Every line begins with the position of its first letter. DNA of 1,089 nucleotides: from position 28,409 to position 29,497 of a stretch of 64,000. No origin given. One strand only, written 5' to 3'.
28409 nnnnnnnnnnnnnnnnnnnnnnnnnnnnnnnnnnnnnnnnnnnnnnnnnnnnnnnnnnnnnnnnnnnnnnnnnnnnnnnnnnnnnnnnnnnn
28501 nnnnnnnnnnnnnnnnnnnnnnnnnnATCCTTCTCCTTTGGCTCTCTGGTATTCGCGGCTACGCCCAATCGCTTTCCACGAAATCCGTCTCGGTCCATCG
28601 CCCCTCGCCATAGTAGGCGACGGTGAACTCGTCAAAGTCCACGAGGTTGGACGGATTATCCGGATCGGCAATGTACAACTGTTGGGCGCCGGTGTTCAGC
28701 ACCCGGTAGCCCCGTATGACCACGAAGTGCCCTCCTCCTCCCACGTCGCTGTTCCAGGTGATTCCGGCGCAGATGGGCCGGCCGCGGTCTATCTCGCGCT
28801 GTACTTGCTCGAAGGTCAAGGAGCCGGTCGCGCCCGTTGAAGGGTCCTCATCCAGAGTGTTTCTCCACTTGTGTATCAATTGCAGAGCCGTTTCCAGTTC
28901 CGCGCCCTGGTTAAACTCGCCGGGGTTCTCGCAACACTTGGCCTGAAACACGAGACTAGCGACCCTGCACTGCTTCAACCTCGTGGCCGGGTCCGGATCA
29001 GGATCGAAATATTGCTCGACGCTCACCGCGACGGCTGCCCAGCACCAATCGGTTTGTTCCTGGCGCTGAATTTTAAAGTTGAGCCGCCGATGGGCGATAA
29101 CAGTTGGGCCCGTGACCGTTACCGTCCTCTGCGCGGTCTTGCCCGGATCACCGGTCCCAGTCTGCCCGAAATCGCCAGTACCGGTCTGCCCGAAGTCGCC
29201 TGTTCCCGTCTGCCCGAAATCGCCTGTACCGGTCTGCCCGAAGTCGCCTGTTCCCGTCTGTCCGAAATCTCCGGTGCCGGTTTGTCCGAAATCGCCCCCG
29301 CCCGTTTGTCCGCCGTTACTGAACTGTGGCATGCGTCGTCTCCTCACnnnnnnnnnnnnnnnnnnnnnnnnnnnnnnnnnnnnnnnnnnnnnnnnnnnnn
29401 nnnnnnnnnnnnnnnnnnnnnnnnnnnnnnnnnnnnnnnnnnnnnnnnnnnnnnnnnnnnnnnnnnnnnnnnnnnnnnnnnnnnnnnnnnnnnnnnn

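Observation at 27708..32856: ECF sigma / Ser-Thr kinase operon continuing into a repeat-fronted papain-like peptidase and an orphan partner protein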

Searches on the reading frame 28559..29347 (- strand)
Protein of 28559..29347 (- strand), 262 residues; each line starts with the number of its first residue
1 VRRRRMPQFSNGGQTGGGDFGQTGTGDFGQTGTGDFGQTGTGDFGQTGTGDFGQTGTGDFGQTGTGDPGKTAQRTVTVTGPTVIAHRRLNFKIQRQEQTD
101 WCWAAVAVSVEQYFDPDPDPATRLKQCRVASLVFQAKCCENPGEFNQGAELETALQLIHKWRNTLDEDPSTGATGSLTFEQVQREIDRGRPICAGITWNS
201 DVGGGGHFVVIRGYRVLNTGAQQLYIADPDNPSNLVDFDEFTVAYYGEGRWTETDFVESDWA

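Call 3: search_protein_families(library=pfam, proteins=[window:28559-29347:-], max_evalue=1)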
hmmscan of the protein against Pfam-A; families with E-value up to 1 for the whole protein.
window:28559-29347:- (262 aa): 2 families
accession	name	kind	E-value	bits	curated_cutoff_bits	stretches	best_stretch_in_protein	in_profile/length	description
PF12385.14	Peptidase_C70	-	1.4e-10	41.7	19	1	91-241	9-136/141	Papain-like cysteine protease AvrRpt2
PF13529.12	Peptidase_C39_2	-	1.8e-10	42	24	1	89-229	1-142/143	Peptidase_C39 like family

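Call 4: search_protein_families(library=ncbifam, proteins=[window:28559-29347:-], max_evalue=1)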
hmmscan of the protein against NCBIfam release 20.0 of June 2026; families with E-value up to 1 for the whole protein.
window:28559-29347:- (262 aa): 0 families

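Call 8: find_homologous_proteins(query=window:28559-29332:-)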
Query window:28559-29332:- (257 aa): 106 proteins with E <= 0.001 among 8000 candidates.
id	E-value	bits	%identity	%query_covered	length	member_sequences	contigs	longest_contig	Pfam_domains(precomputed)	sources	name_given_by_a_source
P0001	6.0e-173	592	100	100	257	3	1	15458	PF12385.15,PF13529.14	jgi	jgi:hypothetical protein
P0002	2.2e-130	452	71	97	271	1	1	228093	PF12385.15,PF13529.14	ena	-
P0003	1.3e-90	322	63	90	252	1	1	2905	PF12385.15,PF13529.14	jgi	jgi:hypothetical protein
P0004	1.7e-89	318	66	75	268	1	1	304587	PF12385.15,PF13529.14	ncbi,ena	-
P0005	1.3e-87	312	61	100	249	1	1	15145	PF12385.15,PF13529.14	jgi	jgi:hypothetical protein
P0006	4.6e-84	300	68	74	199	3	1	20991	PF12385.15,PF13529.14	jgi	-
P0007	8.1e-80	286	56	100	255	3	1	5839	PF12385.15,PF13529.14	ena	-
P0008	2.5e-79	285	55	100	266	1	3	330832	PF12385.15,PF13529.14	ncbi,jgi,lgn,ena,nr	ncbi:MAG TPA: papain-like cysteine protease family protein [Bryobacteraceae bacterium]|nr:papain-lik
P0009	9.2e-79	283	60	75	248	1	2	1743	PF12385.15,PF13529.14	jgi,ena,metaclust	jgi:hypothetical protein|metaclust:\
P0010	1.3e-78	282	54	100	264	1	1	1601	PF12385.15,PF13529.14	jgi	jgi:hypothetical protein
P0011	5.4e-78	280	64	78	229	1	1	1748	PF12385.15,PF13529.14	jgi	-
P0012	7.8e-78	280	56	100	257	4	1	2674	PF12385.15,PF13529.14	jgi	jgi:hypothetical protein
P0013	2.9e-77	278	68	71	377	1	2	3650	PF12385.15,PF13529.14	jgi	jgi:hypothetical protein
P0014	1.3e-75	272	65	74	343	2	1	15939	PF12385.15,PF13529.14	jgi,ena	-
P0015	5.1e-75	271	53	74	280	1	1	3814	PF12385.15,PF13529.14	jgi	jgi:hypothetical protein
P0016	7.0e-74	267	51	100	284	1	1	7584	PF12385.15,PF13529.14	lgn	-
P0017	1.3e-72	263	59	79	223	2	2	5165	PF12385.15,PF13529.14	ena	-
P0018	1.2e-68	250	54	73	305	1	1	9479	PF12385.15,PF13529.14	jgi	jgi:hypothetical protein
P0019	2.2e-68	249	51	100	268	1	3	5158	PF12385.15,PF13529.14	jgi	jgi:hypothetical protein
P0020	2.9e-68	248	54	73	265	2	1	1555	PF12385.15,PF13529.14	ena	-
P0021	1.1e-66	243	48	74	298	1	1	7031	PF12385.15,PF13529.14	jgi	jgi:hypothetical protein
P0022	1.8e-64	236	53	83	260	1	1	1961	PF12385.15,PF13529.14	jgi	jgi:hypothetical protein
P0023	3.7e-64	235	49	74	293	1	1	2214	PF13529.14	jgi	jgi:hypothetical protein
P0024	5.6e-64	234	54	74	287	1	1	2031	PF12385.15,PF13529.14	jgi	jgi:hypothetical protein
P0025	5.0e-62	228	51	75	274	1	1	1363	PF13529.14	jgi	jgi:hypothetical protein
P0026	1.2e-61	227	55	70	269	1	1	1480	PF12385.15,PF13529.14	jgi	jgi:Papain-like cysteine protease AvrRpt2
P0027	7.6e-61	224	50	72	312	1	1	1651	PF13529.14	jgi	jgi:hypothetical protein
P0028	3.1e-60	222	46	100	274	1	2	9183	PF12385.15,PF13529.14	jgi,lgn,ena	jgi:hypothetical protein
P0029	3.8e-60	222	49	95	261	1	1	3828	PF12385.15,PF13529.14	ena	-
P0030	2.5e-59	219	48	77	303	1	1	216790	PF12385.15,PF13529.14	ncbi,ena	-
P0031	1.5e-58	216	45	79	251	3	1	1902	PF12385.15,PF13529.14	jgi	jgi:hypothetical protein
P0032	2.1e-58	216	49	84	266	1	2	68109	PF12385.15,PF13529.14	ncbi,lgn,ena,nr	ncbi:MAG: C39 family peptidase [Bryobacterales bacterium]|nr:C39 family peptidase [Bryobacterales ba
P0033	2.3e-58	216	48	88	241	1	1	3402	PF12385.15,PF13529.14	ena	-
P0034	1.0e-56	210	50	72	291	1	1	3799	PF12385.15,PF13529.14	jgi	jgi:hypothetical protein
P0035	5.5e-55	205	47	69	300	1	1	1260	PF12385.15,PF13529.14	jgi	jgi:hypothetical protein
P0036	1.1e-54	204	49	74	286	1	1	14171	PF12385.15,PF13529.14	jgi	jgi:hypothetical protein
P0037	1.7e-54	203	48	74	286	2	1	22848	PF12385.15,PF13529.14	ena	-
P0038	9.8e-52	194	50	73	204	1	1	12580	PF12385.15,PF13529.14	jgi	jgi:hypothetical protein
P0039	1.2e-51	194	49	78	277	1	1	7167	PF12385.15,PF13529.14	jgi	jgi:hypothetical protein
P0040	3.4e-51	192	47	73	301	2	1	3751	PF12385.15,PF13529.14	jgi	-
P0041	1.1e-48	184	48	70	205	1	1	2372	PF12385.15,PF13529.14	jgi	jgi:hypothetical protein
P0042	5.4e-48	182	46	72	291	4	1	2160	PF13529.14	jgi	-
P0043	2.1e-47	180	47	72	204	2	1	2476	PF12385.15,PF13529.14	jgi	jgi:hypothetical protein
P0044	1.9e-45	174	53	61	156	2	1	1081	PF13529.14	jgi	jgi:hypothetical protein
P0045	3.0e-43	166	50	65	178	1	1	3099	PF12385.15,PF13529.14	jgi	jgi:hypothetical protein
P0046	3.0e-31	127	45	65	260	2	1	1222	PF12385.15,PF13529.14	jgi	jgi:Papain-like cysteine protease AvrRpt2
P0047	1.4e-28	118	42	66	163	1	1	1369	PF12385.15,PF13529.14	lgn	-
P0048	1.5e-27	115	42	65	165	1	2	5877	PF12385.15,PF13529.14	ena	-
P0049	5.5e-27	113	47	65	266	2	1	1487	PF12385.15,PF13529.14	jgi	jgi:hypothetical protein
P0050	2.9e-26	111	43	65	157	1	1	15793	PF12385.15,PF13529.14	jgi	jgi:hypothetical protein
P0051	3.0e-26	111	40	65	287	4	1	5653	PF12385.15,PF13529.14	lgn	-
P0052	3.8e-25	107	39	65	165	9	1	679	PF12385.15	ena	-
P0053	3.6e-24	104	37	66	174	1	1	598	PF12385.15,PF13529.14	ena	-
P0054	4.3e-24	103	37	65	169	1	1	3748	PF12385.15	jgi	jgi:hypothetical protein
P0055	1.3e-22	99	36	68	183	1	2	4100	PF12385.15,PF13529.14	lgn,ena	-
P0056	1.9e-21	95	39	66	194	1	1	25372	PF12385.15,PF13529.14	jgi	jgi:hypothetical protein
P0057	2.0e-21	95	41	68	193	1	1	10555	PF12385.15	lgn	-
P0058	2.1e-21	95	35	65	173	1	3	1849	PF12385.15,PF13529.14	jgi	jgi:hypothetical protein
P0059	4.1e-21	94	37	66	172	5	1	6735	PF12385.15,PF13529.14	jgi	jgi:hypothetical protein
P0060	4.2e-21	94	39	66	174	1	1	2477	PF12385.15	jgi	jgi:hypothetical protein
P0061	7.2e-21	93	39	63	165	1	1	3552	PF12385.15,PF13529.14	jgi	jgi:hypothetical protein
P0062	7.6e-21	93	39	67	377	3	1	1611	PF12385.15,PF13529.14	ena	-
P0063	2.0e-20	92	38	67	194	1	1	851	PF12385.15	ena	-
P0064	4.5e-20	90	38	67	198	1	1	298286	PF12385.15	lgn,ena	-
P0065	2.3e-19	88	34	66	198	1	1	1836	PF12385.15,PF13529.14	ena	-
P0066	4.3e-19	87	36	66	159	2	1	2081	PF12385.15,PF13529.14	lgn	-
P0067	4.9e-19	87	37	65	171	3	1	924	PF12385.15,PF13529.14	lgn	-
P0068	1.2e-18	86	39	67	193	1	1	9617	PF12385.15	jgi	jgi:hypothetical protein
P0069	2.5e-18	85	38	65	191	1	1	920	PF12385.15,PF13529.14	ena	-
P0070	2.6e-18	85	37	65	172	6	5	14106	PF12385.15,PF13529.14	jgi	jgi:hypothetical protein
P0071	3.9e-18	84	35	66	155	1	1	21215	PF12385.15,PF13529.14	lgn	-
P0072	1.1e-17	82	38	66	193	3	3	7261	PF12385.15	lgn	-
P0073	1.2e-17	82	34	66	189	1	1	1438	PF12385.15,PF13529.14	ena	-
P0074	1.3e-17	82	35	65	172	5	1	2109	PF13529.14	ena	-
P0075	2.1e-17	82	40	65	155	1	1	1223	PF12385.15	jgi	jgi:hypothetical protein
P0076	6.6e-17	80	37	66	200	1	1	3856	PF12385.15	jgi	jgi:hypothetical protein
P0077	7.0e-17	80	36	68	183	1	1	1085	PF12385.15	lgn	-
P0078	1.3e-16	79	32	74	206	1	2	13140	PF12385.15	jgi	jgi:hypothetical protein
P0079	2.0e-16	78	35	67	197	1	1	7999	PF12385.15,PF13529.14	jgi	jgi:hypothetical protein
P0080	2.0e-16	78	34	67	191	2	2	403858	PF12385.15,PF13529.14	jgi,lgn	jgi:hypothetical protein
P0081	2.3e-16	78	37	66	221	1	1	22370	PF12385.15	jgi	jgi:Papain-like cysteine protease AvrRpt2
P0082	3.2e-16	78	37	66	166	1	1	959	PF12385.15,PF13529.14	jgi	jgi:hypothetical protein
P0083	3.9e-16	77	30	65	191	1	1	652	PF12385.15,PF13529.14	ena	-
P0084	4.1e-16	77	35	66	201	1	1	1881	PF12385.15,PF13529.14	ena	-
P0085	4.9e-16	77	35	65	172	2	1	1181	PF13529.14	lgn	-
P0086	6.7e-16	77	34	66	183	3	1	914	PF12385.15,PF13529.14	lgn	-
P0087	1.4e-15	76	35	64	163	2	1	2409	PF13529.14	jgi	jgi:hypothetical protein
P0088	3.6e-15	74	34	73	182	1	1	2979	PF12385.15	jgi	jgi:papain like cysteine protease AvrRpt2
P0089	4.9e-15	74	37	64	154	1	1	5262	PF12385.15,PF13529.14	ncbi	-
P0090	1.7e-14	72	36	67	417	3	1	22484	PF12385.15,PF17660.7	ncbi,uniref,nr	ncbi:papain-like cysteine protease family protein [Pseudomonas sp.]|uniref:papain-like cysteine prot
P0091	5.3e-14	70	34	67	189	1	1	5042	PF12385.15,PF13529.14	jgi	jgi:papain like cysteine protease AvrRpt2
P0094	5.0e-13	67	35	54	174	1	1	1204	PF12385.15,PF13529.14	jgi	jgi:hypothetical protein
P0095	6.9e-13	67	34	67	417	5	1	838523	PF12385.15,PF17660.7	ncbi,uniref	ncbi:papain-like cysteine protease family protein [Variovorax robiniae]|uniref:Papain-like cysteine 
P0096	2.3e-12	65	33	69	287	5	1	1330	PF12385.15,PF13529.14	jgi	jgi:hypothetical protein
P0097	6.6e-12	64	32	67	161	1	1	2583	PF12385.15,PF13529.14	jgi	jgi:hypothetical protein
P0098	8.1e-12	63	36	64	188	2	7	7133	PF12385.15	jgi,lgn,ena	-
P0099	8.9e-12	63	30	65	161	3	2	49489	PF12385.15,PF13529.14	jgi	jgi:hypothetical protein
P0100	1.5e-11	62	35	64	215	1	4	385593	PF12385.15,PF13529.14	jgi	jgi:hypothetical protein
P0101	1.7e-11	62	29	70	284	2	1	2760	PF12385.15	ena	-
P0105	1.0e-5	43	29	63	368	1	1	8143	PF12385.15,PF13529.14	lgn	-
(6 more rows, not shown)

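Call 10: find_encoding_contigs(protein=P0002, flank=10000, max_places=2)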
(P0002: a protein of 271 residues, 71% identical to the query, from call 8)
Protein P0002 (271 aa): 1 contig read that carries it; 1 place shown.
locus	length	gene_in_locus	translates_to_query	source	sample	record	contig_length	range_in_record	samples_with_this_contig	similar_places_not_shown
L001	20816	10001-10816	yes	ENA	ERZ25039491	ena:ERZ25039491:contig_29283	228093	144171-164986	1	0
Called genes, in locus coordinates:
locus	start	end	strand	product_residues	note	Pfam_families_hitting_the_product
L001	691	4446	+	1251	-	PF12704:MacB_PCD, PF02687:FtsX, PF12704:MacB_PCD, PF02687:FtsX, PF07228:SpoIIE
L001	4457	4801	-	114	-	PF01740:STAS, PF13466:STAS_2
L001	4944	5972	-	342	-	PF00850:Hist_deacetyl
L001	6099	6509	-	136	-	-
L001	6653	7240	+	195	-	PF07638:Sigma70_ECF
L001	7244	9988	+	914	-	PF13428:TPR_14 (faint), PF00069:Pkinase, PF07714:PK_Tyr_Ser-Thr, PF07719:TPR_2 (faint), PF00515:TPR_1 (faint), PF13414:TPR_11, PF13432:TPR_16 (weak), PF14559:TPR_19, +7 more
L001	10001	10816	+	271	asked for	PF12385:Peptidase_C70 (faint), PF13529:Peptidase_C39_2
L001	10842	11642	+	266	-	-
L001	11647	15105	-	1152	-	PF13620:CarboxypepD_reg, PF13715:CarbopepD_reg_2 (weak), PF25183:OMP_b-brl_4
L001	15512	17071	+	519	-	-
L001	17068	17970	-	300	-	PF01149:Fapy_DNA_glyco, PF06831:H2TH, PF06827:zf-FPG_IleRS (weak)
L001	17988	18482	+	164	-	PF05163:DinB, PF04978:MST (weak), PF12867:DinB_2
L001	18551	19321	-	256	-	PF00106:adh_short, PF13561:adh_short_C2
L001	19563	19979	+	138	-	-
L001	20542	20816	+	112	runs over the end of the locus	PF00270:DEAD (faint)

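Call 11: find_encoding_contigs(protein=P0008, flank=10000, max_places=2)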
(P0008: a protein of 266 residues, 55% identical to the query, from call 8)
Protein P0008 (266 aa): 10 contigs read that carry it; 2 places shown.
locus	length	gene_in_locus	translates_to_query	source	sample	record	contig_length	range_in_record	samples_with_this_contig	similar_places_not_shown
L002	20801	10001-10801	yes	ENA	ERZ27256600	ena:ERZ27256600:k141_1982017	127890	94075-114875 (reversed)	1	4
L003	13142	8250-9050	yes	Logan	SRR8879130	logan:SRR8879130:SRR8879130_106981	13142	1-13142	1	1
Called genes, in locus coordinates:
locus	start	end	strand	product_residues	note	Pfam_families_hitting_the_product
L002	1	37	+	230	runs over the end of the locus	PF13442:Cytochrome_CBB3, PF00034:Cytochrom_C (weak)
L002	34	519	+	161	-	PF00355:Rieske (weak)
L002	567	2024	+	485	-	PF00033:Cytochrome_B, PF13631:Cytochrom_B_N_2, PF13442:Cytochrome_CBB3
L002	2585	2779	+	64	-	-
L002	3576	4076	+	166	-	-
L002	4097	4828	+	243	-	-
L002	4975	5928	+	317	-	PF13557:Phenol_MetA_deg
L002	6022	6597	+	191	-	PF13590:DUF4136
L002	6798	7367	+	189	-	PF07638:Sigma70_ECF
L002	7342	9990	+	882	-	PF13428:TPR_14 (faint), PF00069:Pkinase, PF07714:PK_Tyr_Ser-Thr, PF13414:TPR_11 (faint), PF13181:TPR_8 (faint), PF13432:TPR_16 (faint), PF14559:TPR_19 (weak), PF13431:TPR_17 (weak), +7 more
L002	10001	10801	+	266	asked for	PF12385:Peptidase_C70 (weak), PF13529:Peptidase_C39_2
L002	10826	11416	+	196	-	-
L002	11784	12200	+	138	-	-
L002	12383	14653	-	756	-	-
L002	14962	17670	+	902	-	PF02585:PIG-L, PF10633:NPCBM_assoc (weak)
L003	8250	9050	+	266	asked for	PF12385:Peptidase_C70 (weak), PF13529:Peptidase_C39_2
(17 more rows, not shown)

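Call 12: find_encoding_contigs(protein=P0004, flank=10000, max_places=2)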
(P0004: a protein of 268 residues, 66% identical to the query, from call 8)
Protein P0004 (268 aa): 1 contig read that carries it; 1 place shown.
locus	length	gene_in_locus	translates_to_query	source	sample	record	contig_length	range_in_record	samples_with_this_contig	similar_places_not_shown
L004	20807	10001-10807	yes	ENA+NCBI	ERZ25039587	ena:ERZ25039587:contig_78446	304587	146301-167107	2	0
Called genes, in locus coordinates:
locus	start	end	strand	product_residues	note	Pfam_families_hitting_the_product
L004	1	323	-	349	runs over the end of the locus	PF00195:Chal_sti_synt_N, PF08392:FAE1_CUT1_RppA, PF02797:Chal_sti_synt_C, PF08541:ACP_syn_III_C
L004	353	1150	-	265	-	-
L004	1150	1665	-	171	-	PF02542:YgbB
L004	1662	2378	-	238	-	PF01128:IspD, PF12804:NTP_transf_3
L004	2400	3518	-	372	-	PF01850:PIN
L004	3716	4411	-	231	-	-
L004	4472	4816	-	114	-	PF01740:STAS, PF13466:STAS_2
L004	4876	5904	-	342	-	PF00850:Hist_deacetyl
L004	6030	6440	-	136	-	-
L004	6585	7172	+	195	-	PF07638:Sigma70_ECF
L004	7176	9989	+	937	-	PF13428:TPR_14 (faint), PF00069:Pkinase, PF07714:PK_Tyr_Ser-Thr, PF07719:TPR_2 (faint), PF14559:TPR_19 (faint), PF00515:TPR_1 (faint), PF13181:TPR_8 (faint), PF13414:TPR_11, +5 more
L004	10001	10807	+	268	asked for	PF12385:Peptidase_C70 (weak), PF13529:Peptidase_C39_2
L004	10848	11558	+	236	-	-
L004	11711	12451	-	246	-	PF02661:Fic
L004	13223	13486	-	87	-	-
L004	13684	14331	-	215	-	PF00702:Hydrolase, PF12710:HAD (weak), PF13419:HAD_2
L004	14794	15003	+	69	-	-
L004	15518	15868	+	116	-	-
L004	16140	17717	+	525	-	PF03796:DnaB_C (faint), PF05625:PAXNEB (faint), PF06745:ATPase, PF05729:NACHT (faint), PF09848:SLFN-g3_helicase (faint), PF13481:AAA_25, PF06745:ATPase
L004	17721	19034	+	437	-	PF10114:PocR, PF07568:HisKA_2, PF02518:HATPase_c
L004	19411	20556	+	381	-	PF01979:Amidohydro_1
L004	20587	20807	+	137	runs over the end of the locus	PF02082:Rrf2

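Call 14: find_encoding_contigs(protein=P0030, flank=8000, max_places=1)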
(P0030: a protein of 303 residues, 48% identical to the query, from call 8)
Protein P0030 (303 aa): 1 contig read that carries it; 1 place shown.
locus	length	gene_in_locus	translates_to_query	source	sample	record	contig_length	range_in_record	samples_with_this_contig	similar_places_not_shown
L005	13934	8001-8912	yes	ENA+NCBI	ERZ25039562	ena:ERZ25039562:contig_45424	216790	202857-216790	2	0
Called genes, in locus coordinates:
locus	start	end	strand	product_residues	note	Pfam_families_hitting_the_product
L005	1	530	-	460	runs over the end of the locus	-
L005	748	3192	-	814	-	PF20256:MoCoBD_2, PF02738:MoCoBD_1, PF20256:MoCoBD_2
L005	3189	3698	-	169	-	PF00111:Fer2 (weak), PF01799:Fer2_2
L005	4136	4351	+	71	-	-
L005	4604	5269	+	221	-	PF07638:Sigma70_ECF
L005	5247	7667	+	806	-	PF13428:TPR_14 (faint), PF03109:ABC1 (faint), PF00069:Pkinase, PF07714:PK_Tyr_Ser-Thr, PF01636:APH (faint), PF13414:TPR_11 (faint), PF13432:TPR_16 (weak), PF14559:TPR_19 (weak), +5 more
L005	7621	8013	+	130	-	-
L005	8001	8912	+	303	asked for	PF12385:Peptidase_C70 (faint), PF13529:Peptidase_C39_2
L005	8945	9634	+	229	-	-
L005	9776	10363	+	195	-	PF07224:Chlorophyllase (weak), PF03403:PAF-AH_p_II (faint), PF12740:PETase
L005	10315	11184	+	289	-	-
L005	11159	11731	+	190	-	PF08450:SGL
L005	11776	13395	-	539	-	PF12796:Ank_2, PF00023:Ank (weak), PF13637:Ank_4 (weak), PF13857:Ank_5, PF12796:Ank_2, PF12796:Ank_2, PF12796:Ank_2, PF12796:Ank_2, +9 more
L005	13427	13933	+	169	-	?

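Call 15: find_encoding_contigs(protein=P0032, flank=8000, max_places=1)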
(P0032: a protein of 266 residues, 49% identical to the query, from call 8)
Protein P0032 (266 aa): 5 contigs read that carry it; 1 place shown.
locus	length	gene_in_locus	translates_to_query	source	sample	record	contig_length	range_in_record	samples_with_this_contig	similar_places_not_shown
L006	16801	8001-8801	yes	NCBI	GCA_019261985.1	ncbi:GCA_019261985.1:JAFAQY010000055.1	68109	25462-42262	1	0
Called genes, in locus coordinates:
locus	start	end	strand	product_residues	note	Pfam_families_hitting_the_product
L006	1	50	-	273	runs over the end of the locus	-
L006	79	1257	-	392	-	PF02771:Acyl-CoA_dh_N, PF02770:Acyl-CoA_dh_M, PF00441:Acyl-CoA_dh_1, PF08028:Acyl-CoA_dh_2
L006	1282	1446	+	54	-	-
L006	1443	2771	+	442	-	PF01425:Amidase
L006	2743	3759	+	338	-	PF13439:Glyco_transf_4, PF13579:Glyco_trans_4_4 (weak), PF20706:GT4-conflict, PF00534:Glycos_transf_1, PF13692:Glyco_trans_1_4, PF13524:Glyco_trans_1_2 (weak)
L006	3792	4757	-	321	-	PF03706:LPG_synthase_TM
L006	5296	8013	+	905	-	PF13428:TPR_14 (faint), PF00069:Pkinase, PF03109:ABC1 (faint), PF07714:PK_Tyr_Ser-Thr, PF13181:TPR_8 (faint), PF13431:TPR_17 (faint), PF07719:TPR_2 (faint)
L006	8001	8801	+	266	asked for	PF12385:Peptidase_C70 (faint), PF13529:Peptidase_C39_2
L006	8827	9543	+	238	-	-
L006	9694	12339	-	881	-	PF13620:CarboxypepD_reg, PF13715:CarbopepD_reg_2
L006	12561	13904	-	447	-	PF07586:HXXSHH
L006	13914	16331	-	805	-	PF13442:Cytochrome_CBB3 (faint), PF07626:PSD3, PF07637:PSD5, PF07631:PSD4, PF07627:PSCyt3, PF07624:PSD2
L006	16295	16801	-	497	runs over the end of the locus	PF12796:Ank_2, PF13637:Ank_4 (weak), PF00023:Ank (weak), PF12796:Ank_2, PF13857:Ank_5 (weak), PF12796:Ank_2, PF13637:Ank_4 (weak), PF12796:Ank_2, +3 more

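Call 16: find_encoding_contigs(protein=P0037, flank=8000, max_places=1)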
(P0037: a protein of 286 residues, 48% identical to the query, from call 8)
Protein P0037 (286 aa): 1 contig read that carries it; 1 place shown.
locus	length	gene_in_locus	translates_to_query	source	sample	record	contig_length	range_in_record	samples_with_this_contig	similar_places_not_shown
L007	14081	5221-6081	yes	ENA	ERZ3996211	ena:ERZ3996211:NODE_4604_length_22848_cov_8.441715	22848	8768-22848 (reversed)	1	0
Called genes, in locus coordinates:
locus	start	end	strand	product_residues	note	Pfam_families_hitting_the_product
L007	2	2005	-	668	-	?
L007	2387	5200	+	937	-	PF13428:TPR_14 (faint), PF00069:Pkinase, PF03109:ABC1 (faint), PF07714:PK_Tyr_Ser-Thr, PF13414:TPR_11 (faint), PF07719:TPR_2 (faint), PF13432:TPR_16 (weak), PF14559:TPR_19 (weak), +6 more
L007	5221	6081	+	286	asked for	PF12385:Peptidase_C70 (faint), PF13529:Peptidase_C39_2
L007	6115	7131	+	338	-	PF12836:HHH_3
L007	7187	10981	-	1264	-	-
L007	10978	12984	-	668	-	PF07584:BatA, PF13519:VWA_2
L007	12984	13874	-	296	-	PF01882:DUF58, PF05762:VWA_CoxE (weak), PF13519:VWA_2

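Call 21: search_protein_families(library=padloc, proteins=[window:28559-29347:-], max_evalue=0.01)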
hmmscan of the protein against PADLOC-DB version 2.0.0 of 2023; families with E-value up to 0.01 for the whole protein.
window:28559-29347:- (262 aa): 0 families
